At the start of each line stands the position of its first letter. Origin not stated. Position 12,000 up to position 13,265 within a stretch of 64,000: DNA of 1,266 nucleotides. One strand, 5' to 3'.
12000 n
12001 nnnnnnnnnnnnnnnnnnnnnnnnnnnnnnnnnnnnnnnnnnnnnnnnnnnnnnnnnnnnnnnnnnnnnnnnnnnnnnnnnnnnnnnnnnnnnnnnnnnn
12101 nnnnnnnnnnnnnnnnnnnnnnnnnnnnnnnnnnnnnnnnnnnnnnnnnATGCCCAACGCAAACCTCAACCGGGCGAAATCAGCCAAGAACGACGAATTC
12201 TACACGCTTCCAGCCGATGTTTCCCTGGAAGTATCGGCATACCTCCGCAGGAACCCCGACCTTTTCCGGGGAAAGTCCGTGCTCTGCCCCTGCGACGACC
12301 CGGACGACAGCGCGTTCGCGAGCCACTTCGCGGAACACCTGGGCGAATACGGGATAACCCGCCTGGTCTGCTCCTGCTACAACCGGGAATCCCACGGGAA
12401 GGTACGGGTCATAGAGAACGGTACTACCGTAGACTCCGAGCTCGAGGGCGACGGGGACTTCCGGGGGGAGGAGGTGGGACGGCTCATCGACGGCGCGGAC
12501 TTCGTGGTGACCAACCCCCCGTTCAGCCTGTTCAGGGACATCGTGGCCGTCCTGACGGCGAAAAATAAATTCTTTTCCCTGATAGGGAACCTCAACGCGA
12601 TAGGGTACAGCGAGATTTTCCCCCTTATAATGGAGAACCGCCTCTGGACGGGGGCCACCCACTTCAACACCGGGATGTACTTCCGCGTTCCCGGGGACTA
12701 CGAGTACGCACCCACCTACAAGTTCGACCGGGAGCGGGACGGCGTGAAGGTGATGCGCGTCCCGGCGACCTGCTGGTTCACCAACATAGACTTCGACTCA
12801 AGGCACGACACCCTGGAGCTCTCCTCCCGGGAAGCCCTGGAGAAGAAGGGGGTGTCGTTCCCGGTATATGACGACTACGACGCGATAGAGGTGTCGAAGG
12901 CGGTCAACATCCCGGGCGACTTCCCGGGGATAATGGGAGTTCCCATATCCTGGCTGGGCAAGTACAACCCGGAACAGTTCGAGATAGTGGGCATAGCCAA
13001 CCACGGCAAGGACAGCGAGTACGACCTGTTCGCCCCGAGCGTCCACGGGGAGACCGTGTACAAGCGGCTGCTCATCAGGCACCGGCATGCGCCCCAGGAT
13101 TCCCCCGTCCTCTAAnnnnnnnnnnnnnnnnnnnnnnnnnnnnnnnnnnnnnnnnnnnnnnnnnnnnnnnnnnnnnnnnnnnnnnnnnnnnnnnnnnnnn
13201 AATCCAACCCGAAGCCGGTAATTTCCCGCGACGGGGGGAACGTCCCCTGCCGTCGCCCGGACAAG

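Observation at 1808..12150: Two near-perfect sigma70 promoters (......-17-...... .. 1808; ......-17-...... at 12096), the second driving the methyltransferase paralog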

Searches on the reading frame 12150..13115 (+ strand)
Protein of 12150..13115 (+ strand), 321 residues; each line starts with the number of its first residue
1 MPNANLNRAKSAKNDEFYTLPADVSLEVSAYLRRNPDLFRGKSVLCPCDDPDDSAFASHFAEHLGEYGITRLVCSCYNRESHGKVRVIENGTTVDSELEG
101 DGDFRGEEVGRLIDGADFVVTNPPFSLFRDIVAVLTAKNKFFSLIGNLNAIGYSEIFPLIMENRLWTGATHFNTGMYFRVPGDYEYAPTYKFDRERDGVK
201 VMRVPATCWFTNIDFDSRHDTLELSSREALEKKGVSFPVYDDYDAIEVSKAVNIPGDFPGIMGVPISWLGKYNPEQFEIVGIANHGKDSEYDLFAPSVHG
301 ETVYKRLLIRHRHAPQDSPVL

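Call 11: search_protein_families(library=pfam, proteins=[window:12150-13115:+], max_evalue=0.01)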
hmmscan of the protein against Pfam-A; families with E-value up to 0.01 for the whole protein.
window:12150-13115:+ (321 aa): 1 family
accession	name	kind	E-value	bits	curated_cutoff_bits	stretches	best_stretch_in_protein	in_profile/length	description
PF13651.11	EcoRI_methylase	-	3.3e-93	313.2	26.4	2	96-289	119-306/345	Adenine-specific methyltransferase EcoRI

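Call 21: find_encoding_contigs(protein=window:12150-13115:+, flank=3000, max_places=6)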
Protein window:12150-13115:+ (321 aa): 3 contigs read that carry it; 2 places shown.
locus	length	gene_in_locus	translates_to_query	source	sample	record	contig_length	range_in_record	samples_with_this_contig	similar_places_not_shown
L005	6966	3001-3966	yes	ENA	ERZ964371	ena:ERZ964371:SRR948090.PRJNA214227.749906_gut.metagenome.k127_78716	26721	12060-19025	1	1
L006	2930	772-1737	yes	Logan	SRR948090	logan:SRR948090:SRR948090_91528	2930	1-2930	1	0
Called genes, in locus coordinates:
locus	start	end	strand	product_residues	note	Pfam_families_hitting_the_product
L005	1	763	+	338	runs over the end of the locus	PF13651:EcoRI_methylase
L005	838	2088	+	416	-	PF03235:GmrSD_N, PF01844:HNH (weak)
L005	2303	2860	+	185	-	-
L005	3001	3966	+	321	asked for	PF13651:EcoRI_methylase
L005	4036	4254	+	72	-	-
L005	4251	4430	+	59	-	-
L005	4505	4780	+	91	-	-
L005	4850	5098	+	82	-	-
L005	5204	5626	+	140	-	-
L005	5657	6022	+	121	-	-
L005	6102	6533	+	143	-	-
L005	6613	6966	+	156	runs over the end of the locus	-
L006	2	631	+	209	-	?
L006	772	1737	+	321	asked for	PF13651:EcoRI_methylase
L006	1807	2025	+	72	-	-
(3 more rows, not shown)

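Call 22: find_related_loci(query=window:12150-13115:+, collection=viral_contigs, flank=4000)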
Query window:12150-13115:+ (321 aa) in viral_contigs; peptide patterns used: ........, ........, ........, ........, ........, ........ (x = any residue, [..] = any of these).
239 stretches matched a pattern; 230 encode a relative of the query (tblastn E <= 1e-3); the best 80 are kept; 80 distinct loci.
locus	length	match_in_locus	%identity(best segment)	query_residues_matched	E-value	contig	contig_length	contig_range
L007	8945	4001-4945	50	1-312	2e-99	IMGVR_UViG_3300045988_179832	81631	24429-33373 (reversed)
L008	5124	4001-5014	49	1-318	6e-99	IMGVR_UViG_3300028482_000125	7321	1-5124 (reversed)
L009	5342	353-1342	47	1-286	2e-94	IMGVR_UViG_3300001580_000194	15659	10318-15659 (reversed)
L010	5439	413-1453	46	1-309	6e-93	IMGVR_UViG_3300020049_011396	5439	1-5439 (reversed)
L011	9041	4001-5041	46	1-309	9e-93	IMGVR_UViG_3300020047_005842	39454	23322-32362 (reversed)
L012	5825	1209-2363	41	1-312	9e-91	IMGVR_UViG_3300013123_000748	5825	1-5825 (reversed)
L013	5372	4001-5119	41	1-314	2e-88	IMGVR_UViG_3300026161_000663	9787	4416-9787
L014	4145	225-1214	44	1-286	5e-88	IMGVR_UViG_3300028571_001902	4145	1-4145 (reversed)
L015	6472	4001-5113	43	1-312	7e-88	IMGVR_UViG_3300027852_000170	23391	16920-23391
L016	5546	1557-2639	41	3-312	3e-83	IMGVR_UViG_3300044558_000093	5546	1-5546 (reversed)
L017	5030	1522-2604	41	3-312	3e-83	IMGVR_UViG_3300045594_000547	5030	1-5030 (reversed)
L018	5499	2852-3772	45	3-310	4e-83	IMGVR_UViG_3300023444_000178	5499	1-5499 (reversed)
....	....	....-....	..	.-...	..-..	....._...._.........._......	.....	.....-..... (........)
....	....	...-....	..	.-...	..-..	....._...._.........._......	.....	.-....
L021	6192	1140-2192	41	3-312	1e-80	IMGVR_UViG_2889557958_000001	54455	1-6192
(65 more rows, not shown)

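Call 81: find_homologous_proteins(query=window:12150-13115:+, max_evalue=1e-40)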
Query window:12150-13115:+ (321 aa): 7871 proteins with E <= 1e-40 among 8000 candidates; the best 120 are listed.
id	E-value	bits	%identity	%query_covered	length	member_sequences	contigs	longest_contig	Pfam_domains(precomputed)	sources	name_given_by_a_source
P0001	9.1e-211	717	95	100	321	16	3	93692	PF13651.12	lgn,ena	-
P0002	1.6e-137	476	63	99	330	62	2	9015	PF13651.12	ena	-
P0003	1.1e-119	417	59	91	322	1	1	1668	PF13651.12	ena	-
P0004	1.4e-116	407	56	97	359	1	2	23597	PF13651.12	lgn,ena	-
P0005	1.4e-104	368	53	97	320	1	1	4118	PF13651.12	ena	-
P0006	8.8e-98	345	-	-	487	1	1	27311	PF13651.12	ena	-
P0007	7.4e-97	342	49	99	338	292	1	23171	PF13651.12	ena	-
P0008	1.4e-96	341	49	100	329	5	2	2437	PF13651.12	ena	-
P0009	1.6e-96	341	52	97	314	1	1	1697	PF13651.12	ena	-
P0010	6.6e-96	339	49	97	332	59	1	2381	PF13651.12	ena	-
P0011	2.3e-95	337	52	97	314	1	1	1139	PF13651.12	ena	-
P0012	7.2e-95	336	48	100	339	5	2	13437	PF13651.12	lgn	-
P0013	2.1e-94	334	53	97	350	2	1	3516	PF13651.12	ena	-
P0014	5.6e-94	333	52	99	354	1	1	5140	PF13651.12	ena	-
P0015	1.1e-93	332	48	91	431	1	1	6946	PF13651.12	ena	-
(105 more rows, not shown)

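Call 82: find_encoding_contigs(protein=P0001, flank=10000, max_places=5)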
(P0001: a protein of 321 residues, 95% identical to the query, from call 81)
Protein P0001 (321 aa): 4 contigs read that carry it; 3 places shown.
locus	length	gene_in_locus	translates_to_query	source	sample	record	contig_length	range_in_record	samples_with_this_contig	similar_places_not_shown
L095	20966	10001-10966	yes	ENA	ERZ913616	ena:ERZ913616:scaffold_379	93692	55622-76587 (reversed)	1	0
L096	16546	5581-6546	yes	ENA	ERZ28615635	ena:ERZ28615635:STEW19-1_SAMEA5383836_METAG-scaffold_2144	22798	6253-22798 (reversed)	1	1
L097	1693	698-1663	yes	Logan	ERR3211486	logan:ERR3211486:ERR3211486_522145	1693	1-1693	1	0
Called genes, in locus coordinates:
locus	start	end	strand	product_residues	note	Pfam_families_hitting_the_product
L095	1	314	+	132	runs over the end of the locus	-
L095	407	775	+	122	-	-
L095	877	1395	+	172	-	-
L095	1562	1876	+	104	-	-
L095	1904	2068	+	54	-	-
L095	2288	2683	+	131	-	-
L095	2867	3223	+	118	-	-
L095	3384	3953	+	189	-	-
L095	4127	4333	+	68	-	-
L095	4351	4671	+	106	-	-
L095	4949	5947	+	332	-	PF13651:EcoRI_methylase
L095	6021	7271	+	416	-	PF03235:GmrSD_N, PF01844:HNH (weak)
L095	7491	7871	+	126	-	-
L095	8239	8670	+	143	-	-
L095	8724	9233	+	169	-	-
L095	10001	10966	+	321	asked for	PF13651:EcoRI_methylase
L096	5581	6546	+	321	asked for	PF13651:EcoRI_methylase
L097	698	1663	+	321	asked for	PF13651:EcoRI_methylase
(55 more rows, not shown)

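Call 83: find_encoding_contigs(protein=P0002, flank=6000, max_places=4)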
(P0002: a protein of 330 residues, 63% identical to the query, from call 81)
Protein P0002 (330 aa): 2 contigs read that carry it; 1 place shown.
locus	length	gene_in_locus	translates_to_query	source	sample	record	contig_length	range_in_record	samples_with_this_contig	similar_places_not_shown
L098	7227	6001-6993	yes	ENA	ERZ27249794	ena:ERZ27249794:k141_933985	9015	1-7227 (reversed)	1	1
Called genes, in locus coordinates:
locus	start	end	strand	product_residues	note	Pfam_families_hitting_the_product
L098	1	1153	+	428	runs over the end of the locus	PF14239:RRXRR, PF01844:HNH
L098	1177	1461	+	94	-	-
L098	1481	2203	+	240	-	-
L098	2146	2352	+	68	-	-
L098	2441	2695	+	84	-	-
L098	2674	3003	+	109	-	-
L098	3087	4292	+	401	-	PF17854:FtsK_alpha, PF01580:FtsK_SpoIIIE, PF01935:DUF87 (weak), PF12846:AAA_10 (faint), PF13401:AAA_22 (faint)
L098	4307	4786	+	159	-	-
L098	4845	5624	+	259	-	PF04542:Sigma70_r2 (faint)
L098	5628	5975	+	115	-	-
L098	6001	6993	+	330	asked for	PF13651:EcoRI_methylase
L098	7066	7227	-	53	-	?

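Call 84: find_encoding_contigs(protein=P0004, flank=6000, max_places=4)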
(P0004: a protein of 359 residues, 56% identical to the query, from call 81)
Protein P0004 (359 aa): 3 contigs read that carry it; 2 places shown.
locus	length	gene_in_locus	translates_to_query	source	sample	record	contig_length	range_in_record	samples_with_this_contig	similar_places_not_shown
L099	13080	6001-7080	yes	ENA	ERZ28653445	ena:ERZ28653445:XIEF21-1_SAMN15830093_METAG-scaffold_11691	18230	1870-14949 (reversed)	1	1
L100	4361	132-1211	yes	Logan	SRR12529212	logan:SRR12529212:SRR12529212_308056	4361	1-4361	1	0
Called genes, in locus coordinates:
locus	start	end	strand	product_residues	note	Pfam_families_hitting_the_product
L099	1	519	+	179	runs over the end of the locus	-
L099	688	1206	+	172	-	-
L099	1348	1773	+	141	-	-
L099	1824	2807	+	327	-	-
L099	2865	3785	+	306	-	-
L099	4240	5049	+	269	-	-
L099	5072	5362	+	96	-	-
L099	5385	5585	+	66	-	-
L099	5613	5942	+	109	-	-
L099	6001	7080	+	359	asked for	PF13651:EcoRI_methylase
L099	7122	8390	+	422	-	PF03235:GmrSD_N, PF01844:HNH (weak)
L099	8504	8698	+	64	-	-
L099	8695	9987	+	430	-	PF01068:DNA_ligase_A_M, PF14743:DNA_ligase_OB_2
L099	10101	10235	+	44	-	-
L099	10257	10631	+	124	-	-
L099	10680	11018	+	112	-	-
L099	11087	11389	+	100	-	-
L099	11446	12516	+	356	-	-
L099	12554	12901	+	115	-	-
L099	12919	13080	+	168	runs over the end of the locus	-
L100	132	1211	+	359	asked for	PF13651:EcoRI_methylase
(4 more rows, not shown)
